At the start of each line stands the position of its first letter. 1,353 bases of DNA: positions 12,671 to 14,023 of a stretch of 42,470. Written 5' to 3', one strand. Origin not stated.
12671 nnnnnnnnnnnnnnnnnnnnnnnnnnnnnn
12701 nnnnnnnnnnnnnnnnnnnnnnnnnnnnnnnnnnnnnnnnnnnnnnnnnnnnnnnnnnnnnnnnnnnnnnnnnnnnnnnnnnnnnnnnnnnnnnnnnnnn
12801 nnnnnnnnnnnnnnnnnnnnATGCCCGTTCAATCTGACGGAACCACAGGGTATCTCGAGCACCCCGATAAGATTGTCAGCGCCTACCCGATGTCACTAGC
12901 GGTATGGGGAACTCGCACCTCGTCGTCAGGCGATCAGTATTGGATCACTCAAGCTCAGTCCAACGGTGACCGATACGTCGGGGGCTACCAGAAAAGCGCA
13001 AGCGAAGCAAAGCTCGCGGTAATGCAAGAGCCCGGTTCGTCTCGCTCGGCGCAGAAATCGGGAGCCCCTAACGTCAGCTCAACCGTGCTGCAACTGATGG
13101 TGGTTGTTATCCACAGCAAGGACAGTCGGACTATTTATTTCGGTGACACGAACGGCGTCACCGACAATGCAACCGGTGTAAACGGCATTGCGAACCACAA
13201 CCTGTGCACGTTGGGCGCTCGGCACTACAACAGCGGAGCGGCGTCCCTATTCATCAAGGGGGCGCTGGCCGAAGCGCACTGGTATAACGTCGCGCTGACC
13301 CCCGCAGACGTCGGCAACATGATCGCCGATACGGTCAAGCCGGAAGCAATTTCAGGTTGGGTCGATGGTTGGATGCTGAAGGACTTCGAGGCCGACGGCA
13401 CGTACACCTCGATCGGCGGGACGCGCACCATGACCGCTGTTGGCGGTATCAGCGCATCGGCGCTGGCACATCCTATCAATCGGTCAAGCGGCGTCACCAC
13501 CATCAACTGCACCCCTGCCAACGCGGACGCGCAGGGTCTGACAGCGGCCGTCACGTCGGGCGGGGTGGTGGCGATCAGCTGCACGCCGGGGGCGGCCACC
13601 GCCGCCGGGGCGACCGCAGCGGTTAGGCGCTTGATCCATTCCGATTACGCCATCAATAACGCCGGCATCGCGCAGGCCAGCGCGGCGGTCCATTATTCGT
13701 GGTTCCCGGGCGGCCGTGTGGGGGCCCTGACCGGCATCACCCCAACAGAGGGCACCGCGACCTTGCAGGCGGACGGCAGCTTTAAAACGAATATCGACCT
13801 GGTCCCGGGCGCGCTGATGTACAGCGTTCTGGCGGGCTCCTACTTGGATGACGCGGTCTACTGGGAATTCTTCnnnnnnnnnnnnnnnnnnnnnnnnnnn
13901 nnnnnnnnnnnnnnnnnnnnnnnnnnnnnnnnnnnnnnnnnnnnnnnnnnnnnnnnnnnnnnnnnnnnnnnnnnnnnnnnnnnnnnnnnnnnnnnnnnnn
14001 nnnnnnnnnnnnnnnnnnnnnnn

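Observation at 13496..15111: A 24-aa single-cysteine repeat (consensus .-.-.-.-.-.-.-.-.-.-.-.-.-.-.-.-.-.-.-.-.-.) is shared by two adjacent genes and fused in frame to the head-tail connector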

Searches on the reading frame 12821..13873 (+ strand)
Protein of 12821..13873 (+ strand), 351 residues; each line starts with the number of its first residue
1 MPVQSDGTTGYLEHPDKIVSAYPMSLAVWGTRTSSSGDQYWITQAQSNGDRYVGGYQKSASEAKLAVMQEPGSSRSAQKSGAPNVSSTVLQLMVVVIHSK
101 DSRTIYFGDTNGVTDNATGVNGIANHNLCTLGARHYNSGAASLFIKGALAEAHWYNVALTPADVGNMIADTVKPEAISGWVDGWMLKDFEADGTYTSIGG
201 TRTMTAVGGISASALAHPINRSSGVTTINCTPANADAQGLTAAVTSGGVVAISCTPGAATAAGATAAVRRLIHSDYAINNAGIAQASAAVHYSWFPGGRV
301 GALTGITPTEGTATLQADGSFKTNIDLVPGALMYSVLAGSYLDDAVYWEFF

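Call 5: search_protein_families(library=pfam, proteins=[window:12821-13873:+], max_evalue=0.01)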
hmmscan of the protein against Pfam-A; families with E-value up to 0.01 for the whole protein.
window:12821-13873:+ (351 aa): 1 family
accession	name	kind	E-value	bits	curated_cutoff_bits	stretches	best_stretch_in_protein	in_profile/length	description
PF13385.13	Laminin_G_3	-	3.6e-10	40.6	27.6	1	6-164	1-150/151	Concanavalin A-like lectin/glucanases superfamily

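Call 10: search_protein_families(library=phrogs, proteins=[window:12821-13873:+], max_evalue=0.001)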
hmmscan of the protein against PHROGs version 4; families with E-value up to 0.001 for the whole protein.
window:12821-13873:+ (351 aa): 0 families

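Call 24: search_protein_families(library=ncbifam, proteins=[window:12821-13873:+], max_evalue=0.1)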
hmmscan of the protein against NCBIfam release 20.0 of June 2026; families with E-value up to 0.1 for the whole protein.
window:12821-13873:+ (351 aa): 0 families

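Call 41: search_solved_structures(query=window:12821-13873:+, max_evalue=10)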
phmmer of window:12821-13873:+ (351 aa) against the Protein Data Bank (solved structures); distinct sequences matched with E-value up to 10: 5.
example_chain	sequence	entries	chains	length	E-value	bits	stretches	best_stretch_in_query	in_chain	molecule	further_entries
1ou0_A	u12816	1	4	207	0.12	14.8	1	85-182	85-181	precorrin-8X methylmutase related protein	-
4v6x_Cu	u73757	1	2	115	0.12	14.8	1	232-267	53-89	60S acidic ribosomal protein P2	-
4beh_B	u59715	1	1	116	0.12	14.7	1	232-267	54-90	60S ACIDIC RIBOSOMAL PROTEIN P2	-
5ez7_A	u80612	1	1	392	0.29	13.5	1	208-310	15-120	flavoenzyme PA4991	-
9og2_E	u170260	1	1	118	0.75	12.1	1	32-107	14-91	Monoclonal antibody 08E11 light chain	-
